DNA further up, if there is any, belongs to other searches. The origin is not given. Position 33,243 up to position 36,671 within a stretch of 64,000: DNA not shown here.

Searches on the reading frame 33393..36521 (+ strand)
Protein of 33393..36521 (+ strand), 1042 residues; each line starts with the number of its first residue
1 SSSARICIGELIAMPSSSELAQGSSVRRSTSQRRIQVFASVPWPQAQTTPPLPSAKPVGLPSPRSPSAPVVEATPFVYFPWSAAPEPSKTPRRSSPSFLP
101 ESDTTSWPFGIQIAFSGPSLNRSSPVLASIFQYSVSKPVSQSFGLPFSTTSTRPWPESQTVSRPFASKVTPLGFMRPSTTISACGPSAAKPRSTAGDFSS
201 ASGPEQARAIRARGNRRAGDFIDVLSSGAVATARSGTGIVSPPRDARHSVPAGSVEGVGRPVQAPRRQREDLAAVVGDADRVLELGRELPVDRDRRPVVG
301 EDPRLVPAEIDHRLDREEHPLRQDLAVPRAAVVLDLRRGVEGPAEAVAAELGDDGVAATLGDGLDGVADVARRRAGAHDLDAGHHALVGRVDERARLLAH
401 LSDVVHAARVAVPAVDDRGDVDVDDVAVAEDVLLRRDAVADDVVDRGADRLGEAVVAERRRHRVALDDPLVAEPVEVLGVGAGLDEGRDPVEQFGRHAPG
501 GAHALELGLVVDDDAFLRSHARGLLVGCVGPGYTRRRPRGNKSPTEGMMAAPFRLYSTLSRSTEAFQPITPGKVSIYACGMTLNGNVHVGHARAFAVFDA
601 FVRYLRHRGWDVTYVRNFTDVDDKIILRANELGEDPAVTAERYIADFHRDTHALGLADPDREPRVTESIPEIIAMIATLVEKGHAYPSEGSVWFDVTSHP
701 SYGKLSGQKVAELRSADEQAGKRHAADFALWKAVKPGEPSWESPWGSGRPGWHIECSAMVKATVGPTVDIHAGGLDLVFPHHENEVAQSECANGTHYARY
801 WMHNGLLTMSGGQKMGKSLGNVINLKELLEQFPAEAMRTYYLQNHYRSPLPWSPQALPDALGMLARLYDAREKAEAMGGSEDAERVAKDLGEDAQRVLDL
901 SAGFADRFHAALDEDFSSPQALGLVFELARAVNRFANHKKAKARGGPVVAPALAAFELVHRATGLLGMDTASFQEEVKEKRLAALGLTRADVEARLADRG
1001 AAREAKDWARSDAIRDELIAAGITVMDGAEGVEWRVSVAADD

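Call 71: search_protein_families(library=pfam, proteins=[window:33393-36521:+], max_evalue=0.001)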
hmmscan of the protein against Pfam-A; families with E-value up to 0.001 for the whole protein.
window:33393-36521:+ (1042 aa): 6 families
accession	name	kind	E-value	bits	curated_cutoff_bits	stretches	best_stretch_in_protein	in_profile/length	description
PF01406.26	tRNA-synt_1e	-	2.5e-115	385.4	27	1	566-860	2-299/301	tRNA synthetases class I (C) catalytic domain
PF09334.17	tRNA-synt_1g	-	7.4e-13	48.5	20.1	1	583-698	10-126/391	tRNA synthetases class I (M)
PF09190.17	DALR_2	-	4.1e-09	37.3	22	1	907-943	1-39/57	DALR domain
PF00133.28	tRNA-synt_1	-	2e-08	33.9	22.7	1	774-846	335-407/414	tRNA synthetases class I (I, L, M and V)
PF23493.1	CysS_C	-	2.7e-07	31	23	1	990-1035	6-51/51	Cysteinyl-tRNA ligase anticodon binding domain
PF01921.24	tRNA-synt_1f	-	9.8e-06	25.1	27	0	806-859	274-327/360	tRNA synthetases class I (K)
